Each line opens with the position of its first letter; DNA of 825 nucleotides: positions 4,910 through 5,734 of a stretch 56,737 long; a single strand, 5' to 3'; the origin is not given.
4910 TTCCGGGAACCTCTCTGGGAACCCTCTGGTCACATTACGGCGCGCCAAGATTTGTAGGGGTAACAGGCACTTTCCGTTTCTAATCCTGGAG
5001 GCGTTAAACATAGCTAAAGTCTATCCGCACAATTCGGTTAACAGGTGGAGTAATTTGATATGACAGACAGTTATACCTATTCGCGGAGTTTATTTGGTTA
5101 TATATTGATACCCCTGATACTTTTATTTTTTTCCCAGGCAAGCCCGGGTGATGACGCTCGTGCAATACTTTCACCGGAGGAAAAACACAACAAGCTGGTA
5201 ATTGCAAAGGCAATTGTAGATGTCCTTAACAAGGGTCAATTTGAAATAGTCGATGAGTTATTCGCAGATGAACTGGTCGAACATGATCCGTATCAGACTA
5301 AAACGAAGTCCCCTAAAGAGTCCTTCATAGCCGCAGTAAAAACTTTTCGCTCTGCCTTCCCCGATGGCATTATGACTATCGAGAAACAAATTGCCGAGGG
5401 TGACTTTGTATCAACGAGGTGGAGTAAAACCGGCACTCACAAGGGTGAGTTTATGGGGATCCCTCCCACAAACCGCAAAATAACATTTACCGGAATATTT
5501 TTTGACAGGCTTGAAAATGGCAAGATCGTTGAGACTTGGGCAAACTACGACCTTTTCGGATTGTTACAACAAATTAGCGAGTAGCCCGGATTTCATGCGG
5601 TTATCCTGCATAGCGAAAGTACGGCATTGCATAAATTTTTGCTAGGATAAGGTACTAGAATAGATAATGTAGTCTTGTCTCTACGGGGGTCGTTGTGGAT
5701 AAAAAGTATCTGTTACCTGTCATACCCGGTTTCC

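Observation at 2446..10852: TonB receptor - secreted SnoaL - TonB receptor - (SnoaL)2-DUF3604: candidate uncharacterised uptake and periplasmic processing module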

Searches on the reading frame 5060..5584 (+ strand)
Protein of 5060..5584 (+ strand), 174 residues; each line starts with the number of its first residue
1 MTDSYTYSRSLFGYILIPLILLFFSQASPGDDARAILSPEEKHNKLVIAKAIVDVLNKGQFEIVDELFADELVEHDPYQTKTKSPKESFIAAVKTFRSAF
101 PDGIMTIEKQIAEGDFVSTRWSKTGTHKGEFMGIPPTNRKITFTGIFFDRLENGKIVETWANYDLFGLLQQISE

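Call 5: search_protein_families(library=pfam, proteins=[window:5060-5584:+], max_evalue=0.01)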
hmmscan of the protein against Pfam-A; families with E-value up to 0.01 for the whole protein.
window:5060-5584:+ (174 aa): 2 families
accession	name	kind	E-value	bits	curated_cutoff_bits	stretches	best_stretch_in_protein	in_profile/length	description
PF07366.18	SnoaL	-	2.7e-37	127.9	28.4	1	48-172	3-126/126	SnoaL-like polyketide cyclase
PF12680.13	SnoaL_2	-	3.9e-19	69.6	27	1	50-158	2-101/102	SnoaL-like domain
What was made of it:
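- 5060..5584 (+): Exported single-domain SnoaL protein (174 aa), probable cleavage SQA|SPG. PF07366 E 2.7e-37 (call 5).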

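Call 31: search_protein_families(library=ncbifam, proteins=[window:5060-5584:+], max_evalue=0.001)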
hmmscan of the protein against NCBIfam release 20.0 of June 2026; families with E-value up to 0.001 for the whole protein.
window:5060-5584:+ (174 aa): 2 families
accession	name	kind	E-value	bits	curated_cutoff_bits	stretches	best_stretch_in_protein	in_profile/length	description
TIGR02096.1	TIGR02096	subfamily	2.6e-16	60.1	97.1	1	49-173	4-129/129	ketosteroid isomerase-related protein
NF033407.1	SnoaL_meth_ester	subfamily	5.2e-11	42.5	200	1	48-173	7-133/144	SnoaL/DnrD family polyketide biosynthesis methyl ester cyclase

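Call 37: find_homologous_proteins(query=window:5060-5584:+, max_evalue=0.00001)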
Query window:5060-5584:+ (174 aa): 710 proteins with E <= 0.00001 among 735 candidates; the best 120 are listed.
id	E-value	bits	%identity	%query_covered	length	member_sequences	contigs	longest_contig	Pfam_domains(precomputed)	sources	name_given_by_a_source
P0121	2.0e-109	381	99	100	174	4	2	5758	PF07366.19,PF12680.14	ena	-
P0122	2.4e-91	322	85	100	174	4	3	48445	PF07366.19,PF12680.14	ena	-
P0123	1.9e-90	319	86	100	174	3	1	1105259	PF07366.19,PF12680.14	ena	-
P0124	2.3e-90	319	84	100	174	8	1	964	PF07366.19,PF12680.14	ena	-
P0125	6.8e-90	317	86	100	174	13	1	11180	PF07366.19,PF12680.14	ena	-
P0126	2.9e-89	315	83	100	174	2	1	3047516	PF07366.19,PF12680.14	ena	-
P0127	7.4e-88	311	83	100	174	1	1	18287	PF07366.19,PF12680.14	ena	-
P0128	1.1e-55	206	67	77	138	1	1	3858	PF07366.19,PF12680.14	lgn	-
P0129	5.5e-53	197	36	84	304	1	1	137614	PF07366.19,PF12680.14,PF14534.13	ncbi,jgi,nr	ncbi:MAG: ester cyclase [Chloroflexi bacterium]|nr:ester cyclase [Chloroflexota bacterium]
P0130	2.6e-52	195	65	76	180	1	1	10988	PF07366.19,PF12680.14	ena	-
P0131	8.6e-52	193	65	77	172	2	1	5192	PF07366.19,PF12680.14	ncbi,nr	ncbi:MAG: ester cyclase [Gammaproteobacteria bacterium]|nr:ester cyclase [Gammaproteobacteria bacter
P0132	1.2e-51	193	41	84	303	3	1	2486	PF07366.19,PF12680.14,PF14534.13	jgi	jgi:steroid delta-isomerase-like uncharacterized protein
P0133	2.5e-49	185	59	79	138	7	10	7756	PF07366.19,PF12680.14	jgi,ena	jgi:steroid delta-isomerase-like uncharacterized protein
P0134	1.5e-46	176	63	74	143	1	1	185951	PF07366.19,PF12680.14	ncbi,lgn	-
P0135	1.0e-45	173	38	82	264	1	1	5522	PF07366.19,PF12680.14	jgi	jgi:steroid delta-isomerase-like uncharacterized protein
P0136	1.1e-44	170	57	79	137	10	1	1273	PF07366.19,PF12680.14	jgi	-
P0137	1.5e-44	170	41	77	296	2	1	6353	PF07366.19,PF12680.14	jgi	-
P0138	1.1e-43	167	55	79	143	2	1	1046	PF07366.19,PF12680.14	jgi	jgi:steroid delta-isomerase-like uncharacterized protein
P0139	7.5e-43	164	55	76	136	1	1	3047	PF07366.19,PF12680.14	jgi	jgi:steroid delta-isomerase-like uncharacterized protein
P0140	1.2e-42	163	53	79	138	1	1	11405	PF07366.19,PF12680.14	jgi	jgi:steroid delta-isomerase-like uncharacterized protein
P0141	6.9e-42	161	58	75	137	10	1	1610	PF07366.19,PF12680.14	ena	-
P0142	7.4e-42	161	58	75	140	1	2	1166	PF07366.19,PF12680.14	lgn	-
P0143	1.0e-41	160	53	79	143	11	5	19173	PF07366.19,PF12680.14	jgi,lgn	-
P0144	1.9e-41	160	56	75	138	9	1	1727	PF07366.19,PF12680.14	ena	-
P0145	2.3e-41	159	58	75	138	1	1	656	PF07366.19,PF12680.14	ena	-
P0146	3.8e-41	159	45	94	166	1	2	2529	PF07366.19,PF12680.14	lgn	-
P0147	1.7e-40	157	56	74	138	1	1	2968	PF07366.19,PF12680.14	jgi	jgi:steroid delta-isomerase-like uncharacterized protein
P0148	8.5e-40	154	37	77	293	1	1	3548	PF07366.19,PF12680.14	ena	-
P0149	2.9e-39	152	54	75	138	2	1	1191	PF07366.19,PF12680.14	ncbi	-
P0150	2.0e-37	146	56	68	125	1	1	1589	PF07366.19,PF12680.14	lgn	-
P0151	1.3e-35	141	35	76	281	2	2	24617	PF07366.19,PF12680.14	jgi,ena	-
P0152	5.4e-35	139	35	75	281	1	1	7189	PF07366.19,PF12680.14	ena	-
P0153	2.2e-33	133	48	77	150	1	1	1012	PF07366.19,PF12680.14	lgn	-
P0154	9.9e-31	125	47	75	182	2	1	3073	PF07366.19,PF12680.14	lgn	-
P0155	3.5e-30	123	48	75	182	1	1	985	PF07366.19,PF12680.14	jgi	jgi:steroid delta-isomerase-like uncharacterized protein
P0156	9.8e-30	121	43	74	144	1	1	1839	PF07366.19,PF12680.14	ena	-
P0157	1.0e-29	121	44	83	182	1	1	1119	PF07366.19,PF12680.14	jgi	jgi:steroid delta-isomerase-like uncharacterized protein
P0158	1.1e-29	121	45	76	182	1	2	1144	PF07366.19,PF12680.14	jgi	jgi:steroid delta-isomerase-like uncharacterized protein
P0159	3.1e-29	120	46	76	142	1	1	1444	PF07366.19,PF12680.14,PF26534.1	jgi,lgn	-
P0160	3.6e-29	120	45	78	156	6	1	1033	PF07366.19,PF12680.14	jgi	jgi:steroid delta-isomerase-like uncharacterized protein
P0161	3.6e-29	120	47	79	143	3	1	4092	PF07366.19,PF12680.14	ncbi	-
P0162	3.8e-29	120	45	75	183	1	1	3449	PF07366.19,PF12680.14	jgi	jgi:steroid delta-isomerase-like uncharacterized protein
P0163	4.2e-29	119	46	72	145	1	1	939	PF07366.19,PF12680.14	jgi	jgi:steroid delta-isomerase-like uncharacterized protein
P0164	7.2e-29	119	42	76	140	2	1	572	PF07366.19,PF12680.14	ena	-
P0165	1.2e-28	118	44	76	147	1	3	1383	PF07366.19,PF12680.14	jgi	jgi:steroid delta-isomerase-like uncharacterized protein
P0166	2.0e-28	117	44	76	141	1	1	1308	PF07366.19,PF12680.14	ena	-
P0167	3.7e-28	116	45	75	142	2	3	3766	PF07366.19,PF12680.14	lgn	-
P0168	4.5e-28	116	45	79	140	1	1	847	PF07366.19,PF12680.14,PF14534.13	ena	-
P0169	6.3e-28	116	43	76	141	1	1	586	PF07366.19,PF12680.14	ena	-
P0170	6.3e-28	116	43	76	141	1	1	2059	PF07366.19,PF12680.14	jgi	jgi:steroid delta-isomerase-like uncharacterized protein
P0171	6.4e-28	116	34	90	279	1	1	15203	PF07366.19,PF12680.14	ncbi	ncbi:MAG TPA: ester cyclase [Herpetosiphonaceae bacterium]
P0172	8.1e-28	115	48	64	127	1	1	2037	PF07366.19,PF12680.14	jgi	jgi:steroid delta-isomerase-like uncharacterized protein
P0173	8.7e-28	115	43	76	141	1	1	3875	PF07366.19,PF12680.14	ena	-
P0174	8.7e-28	115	43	76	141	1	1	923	PF07366.19,PF12680.14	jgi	jgi:steroid delta-isomerase-like uncharacterized protein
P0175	9.1e-28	115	45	76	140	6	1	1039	PF07366.19,PF12680.14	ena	-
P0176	1.3e-27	115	45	75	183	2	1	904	PF07366.19,PF12680.14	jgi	jgi:steroid delta-isomerase-like uncharacterized protein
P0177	2.0e-27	114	44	79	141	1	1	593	PF07366.19,PF12680.14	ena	-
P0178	2.5e-27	114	41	92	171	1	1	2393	PF07366.19,PF12680.14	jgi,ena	jgi:steroid delta-isomerase-like uncharacterized protein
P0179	2.8e-27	113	45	79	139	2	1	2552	PF07366.19,PF12680.14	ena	-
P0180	3.7e-27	113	44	75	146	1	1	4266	PF07366.19,PF12680.14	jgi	jgi:steroid delta-isomerase-like uncharacterized protein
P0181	4.1e-27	113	42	76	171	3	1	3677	PF07366.19,PF12680.14,PF14534.13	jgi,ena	-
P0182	5.4e-27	113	42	76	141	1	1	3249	PF07366.19,PF12680.14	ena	-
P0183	8.4e-27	112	46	79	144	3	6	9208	PF07366.19,PF12680.14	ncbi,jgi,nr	ncbi:MAG: ester cyclase [Chloroflexi bacterium]|nr:ester cyclase [Chloroflexota bacterium]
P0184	1.4e-26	111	44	75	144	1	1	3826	PF07366.19,PF12680.14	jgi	jgi:steroid delta-isomerase-like uncharacterized protein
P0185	1.4e-26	111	45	75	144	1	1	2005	PF07366.19,PF12680.14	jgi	jgi:steroid delta-isomerase-like uncharacterized protein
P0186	1.6e-26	111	42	76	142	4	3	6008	PF07366.19,PF12680.14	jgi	jgi:steroid delta-isomerase-like uncharacterized protein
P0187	1.9e-26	111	44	79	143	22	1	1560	PF07366.19,PF12680.14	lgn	-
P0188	2.6e-26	110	43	79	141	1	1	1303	PF07366.19,PF12680.14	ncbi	-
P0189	2.6e-26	110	43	75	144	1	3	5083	PF07366.19,PF12680.14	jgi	jgi:steroid delta-isomerase-like uncharacterized protein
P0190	2.6e-26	110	44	75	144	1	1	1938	PF07366.19,PF12680.14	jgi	jgi:steroid delta-isomerase-like uncharacterized protein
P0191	3.0e-26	110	42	76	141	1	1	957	PF07366.19,PF12680.14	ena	-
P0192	3.5e-26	110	46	78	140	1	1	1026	PF07366.19,PF12680.14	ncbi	-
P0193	3.7e-26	110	44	75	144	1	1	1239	PF07366.19,PF12680.14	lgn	-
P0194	3.8e-26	110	44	75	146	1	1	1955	PF07366.19,PF12680.14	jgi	jgi:steroid delta-isomerase-like uncharacterized protein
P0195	4.1e-26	110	44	76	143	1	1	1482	PF07366.19,PF12680.14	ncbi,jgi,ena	-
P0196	5.1e-26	109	41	75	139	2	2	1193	PF07366.19,PF12680.14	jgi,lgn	jgi:steroid delta-isomerase-like uncharacterized protein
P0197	6.9e-26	109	43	75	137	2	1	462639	PF07366.19,PF12680.14,PF14534.13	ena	-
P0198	7.2e-26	109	44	76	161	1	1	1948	PF07366.19,PF12680.14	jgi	jgi:steroid delta-isomerase-like uncharacterized protein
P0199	7.2e-26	109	40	92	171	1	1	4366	PF07366.19,PF12680.14,PF14534.13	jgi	jgi:steroid delta-isomerase-like uncharacterized protein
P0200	8.1e-26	109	44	76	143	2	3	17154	PF07366.19,PF12680.14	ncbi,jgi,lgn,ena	-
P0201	8.2e-26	109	44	76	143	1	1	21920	PF07366.19,PF12680.14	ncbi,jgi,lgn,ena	-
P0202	9.6e-26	108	47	79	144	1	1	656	PF07366.19,PF12680.14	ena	-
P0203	1.0e-25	108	43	79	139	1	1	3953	PF07366.19,PF12680.14,PF14534.13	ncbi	-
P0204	1.1e-25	108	44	76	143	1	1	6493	PF07366.19,PF12680.14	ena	-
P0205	1.1e-25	108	44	76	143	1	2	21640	PF07366.19,PF12680.14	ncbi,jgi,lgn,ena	-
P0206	1.1e-25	108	44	76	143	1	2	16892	PF07366.19,PF12680.14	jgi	-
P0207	1.2e-25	108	45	75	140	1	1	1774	PF07366.19,PF12680.14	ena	-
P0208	1.9e-25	108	45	75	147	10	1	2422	PF07366.19,PF12680.14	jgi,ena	jgi:steroid delta-isomerase-like uncharacterized protein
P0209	1.9e-25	107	43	76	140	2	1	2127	PF07366.19,PF12680.14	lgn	-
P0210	2.0e-25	107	42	76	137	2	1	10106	PF07366.19,PF12680.14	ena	-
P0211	2.1e-25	107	45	75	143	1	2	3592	PF07366.19,PF12680.14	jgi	jgi:predicted ester cyclase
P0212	3.1e-25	107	41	91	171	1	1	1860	PF07366.19,PF12680.14,PF14534.13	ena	-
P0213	3.9e-25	106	43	76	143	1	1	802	PF07366.19,PF12680.14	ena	-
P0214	4.1e-25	106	44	76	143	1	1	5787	PF07366.19,PF12680.14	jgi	-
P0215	5.1e-25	106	43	75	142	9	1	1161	PF07366.19,PF12680.14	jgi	jgi:steroid delta-isomerase-like uncharacterized protein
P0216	5.6e-25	106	47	72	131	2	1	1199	PF07366.19,PF12680.14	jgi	jgi:steroid delta-isomerase-like uncharacterized protein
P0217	5.7e-25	106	41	76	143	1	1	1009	PF07366.19,PF12680.14,PF14534.13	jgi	jgi:steroid delta-isomerase-like uncharacterized protein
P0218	5.8e-25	106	43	76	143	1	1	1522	PF07366.19,PF12680.14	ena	-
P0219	8.1e-25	105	43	76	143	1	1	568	PF07366.19,PF12680.14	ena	-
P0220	8.1e-25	105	42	76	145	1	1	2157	PF07366.19,PF12680.14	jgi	-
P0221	8.4e-25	105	42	76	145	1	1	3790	PF07366.19,PF12680.14,PF14534.13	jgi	-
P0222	9.3e-25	105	44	75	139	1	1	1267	PF07366.19,PF12680.14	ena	-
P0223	1.1e-24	105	42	76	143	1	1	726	PF07366.19,PF12680.14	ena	-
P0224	1.1e-24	105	42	76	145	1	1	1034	PF07366.19,PF12680.14,PF14534.13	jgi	-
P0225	1.2e-24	105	42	76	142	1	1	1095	PF07366.19,PF12680.14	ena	-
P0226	1.4e-24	105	44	75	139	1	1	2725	PF07366.19,PF12680.14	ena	-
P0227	1.5e-24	105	42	76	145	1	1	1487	PF07366.19,PF12680.14,PF14534.13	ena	-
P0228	1.7e-24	104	42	76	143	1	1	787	PF07366.19,PF12680.14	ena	-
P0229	1.7e-24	104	42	76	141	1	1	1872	PF07366.19,PF12680.14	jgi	jgi:steroid delta-isomerase-like uncharacterized protein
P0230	1.7e-24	104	45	79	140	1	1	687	PF07366.19,PF12680.14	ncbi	-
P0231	1.8e-24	104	44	76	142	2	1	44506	PF07366.19,PF12680.14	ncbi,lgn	-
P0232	1.8e-24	104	42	76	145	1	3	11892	PF07366.19,PF12680.14,PF14534.13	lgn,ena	-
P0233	1.8e-24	104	41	75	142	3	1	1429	PF07366.19,PF12680.14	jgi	jgi:steroid delta-isomerase-like uncharacterized protein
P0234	2.0e-24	104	43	75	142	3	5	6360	PF07366.19,PF12680.14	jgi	jgi:steroid delta-isomerase-like uncharacterized protein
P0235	2.1e-24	104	40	76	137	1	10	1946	PF07366.19,PF12680.14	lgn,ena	-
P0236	2.2e-24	104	42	76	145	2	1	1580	PF07366.19,PF12680.14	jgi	jgi:steroid delta-isomerase-like uncharacterized protein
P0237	2.2e-24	104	42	76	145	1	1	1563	PF07366.19,PF12680.14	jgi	jgi:steroid delta-isomerase-like uncharacterized protein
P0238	2.3e-24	104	42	76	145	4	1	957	PF07366.19,PF12680.14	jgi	-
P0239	2.3e-24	104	41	76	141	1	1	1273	PF07366.19,PF12680.14,PF14534.13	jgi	jgi:steroid delta-isomerase-like uncharacterized protein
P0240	2.4e-24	104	42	79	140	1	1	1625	PF07366.19,PF12680.14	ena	-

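Call 39: find_encoding_contigs(protein=P0126, flank=10000, max_places=2)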
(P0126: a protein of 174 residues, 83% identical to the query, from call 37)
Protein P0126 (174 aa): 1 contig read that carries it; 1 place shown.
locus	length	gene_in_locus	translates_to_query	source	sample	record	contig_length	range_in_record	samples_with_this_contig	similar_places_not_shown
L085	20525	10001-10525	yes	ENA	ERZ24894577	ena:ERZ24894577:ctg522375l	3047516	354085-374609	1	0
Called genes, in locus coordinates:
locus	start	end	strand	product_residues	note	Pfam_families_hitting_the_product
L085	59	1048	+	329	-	PF00165:HTH_AraC (weak), PF12833:HTH_18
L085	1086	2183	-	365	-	PF14696:Glyoxalase_5, PF13669:Glyoxalase_4 (faint), PF00903:Glyoxalase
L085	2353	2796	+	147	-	PF01047:MarR, PF12802:MarR_2, PF13463:HTH_27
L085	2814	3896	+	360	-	PF01210:NAD_Gly3P_dh_N (weak), PF02558:ApbA (weak), PF02317:Octopine_DH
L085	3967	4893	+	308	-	PF02737:3HCDH_N, PF00725:3HCDH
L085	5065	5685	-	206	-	PF01583:APS_kinase, PF13671:AAA_33 (weak)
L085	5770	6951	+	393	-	PF00108:Thiolase_N, PF22691:Thiolase_C_1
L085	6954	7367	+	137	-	PF12172:zf-ChsH2, PF01796:OB_ChsH2_C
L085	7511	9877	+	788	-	PF07715:Plug, PF00593:TonB_dep_Rec_b-barrel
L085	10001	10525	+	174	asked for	PF07366:SnoaL, PF12680:SnoaL_2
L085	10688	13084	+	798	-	PF07715:Plug, PF00593:TonB_dep_Rec_b-barrel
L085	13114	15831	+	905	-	PF07366:SnoaL, PF12680:SnoaL_2 (weak), PF07366:SnoaL, PF12228:DUF3604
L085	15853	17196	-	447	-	PF07690:MFS_1, PF13347:MFS_2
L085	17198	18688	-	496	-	PF07364:DUF1485, PF07171:MlrC_C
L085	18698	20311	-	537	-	PF00732:GMC_oxred_N, PF00890:FAD_binding_2 (faint), PF01266:DAO (faint), PF05834:Lycopene_cycl (weak), PF07992:Pyr_redox_2 (faint), PF05199:GMC_oxred_C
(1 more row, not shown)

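Call 40: find_encoding_contigs(protein=P0131, flank=8000, max_places=2)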
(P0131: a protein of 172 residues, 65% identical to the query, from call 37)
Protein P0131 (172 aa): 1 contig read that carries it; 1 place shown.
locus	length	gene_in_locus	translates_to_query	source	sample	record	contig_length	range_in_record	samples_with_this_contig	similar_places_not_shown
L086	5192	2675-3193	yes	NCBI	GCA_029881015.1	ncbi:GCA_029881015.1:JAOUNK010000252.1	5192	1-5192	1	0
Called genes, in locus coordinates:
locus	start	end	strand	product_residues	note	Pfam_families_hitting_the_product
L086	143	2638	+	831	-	PF07715:Plug, PF00593:TonB_dep_Rec_b-barrel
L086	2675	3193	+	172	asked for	PF07366:SnoaL, PF12680:SnoaL_2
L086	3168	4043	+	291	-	PF02668:TauD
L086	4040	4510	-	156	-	PF13618:Gluconate_2-dh3 (weak)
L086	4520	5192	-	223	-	PF05199:GMC_oxred_C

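Call 42: find_encoding_contigs(protein=P0130, flank=8000, max_places=2)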
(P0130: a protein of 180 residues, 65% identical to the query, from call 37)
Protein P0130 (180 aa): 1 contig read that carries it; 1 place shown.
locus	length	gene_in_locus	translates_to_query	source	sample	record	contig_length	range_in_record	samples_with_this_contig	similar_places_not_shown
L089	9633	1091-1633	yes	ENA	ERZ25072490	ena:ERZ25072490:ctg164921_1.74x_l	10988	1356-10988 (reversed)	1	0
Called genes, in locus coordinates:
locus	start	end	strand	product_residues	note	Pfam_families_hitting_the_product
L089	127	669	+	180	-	PF00593:TonB_dep_Rec_b-barrel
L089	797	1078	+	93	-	-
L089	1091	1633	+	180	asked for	PF07366:SnoaL, PF12680:SnoaL_2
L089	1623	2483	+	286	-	PF02668:TauD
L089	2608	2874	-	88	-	-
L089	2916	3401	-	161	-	PF05199:GMC_oxred_C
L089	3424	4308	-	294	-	PF00732:GMC_oxred_N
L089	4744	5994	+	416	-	PF02746:MR_MLE_N, PF13378:MR_MLE_C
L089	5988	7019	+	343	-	PF00155:Aminotran_1_2 (weak), PF01212:Beta_elim_lyase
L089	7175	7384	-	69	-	-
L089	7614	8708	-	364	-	PF10994:DUF2817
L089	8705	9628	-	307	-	PF00795:CN_hydrolase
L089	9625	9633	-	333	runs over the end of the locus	PF02737:3HCDH_N, PF00725:3HCDH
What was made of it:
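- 5060..5584 (+): 65%-identical exported homologues P0130 and P0131 also lie directly after a receptor in L086 and L089 (calls 40, 42).
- The single exported SnoaL shows the same pairing in another genome (calls 40, 42).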
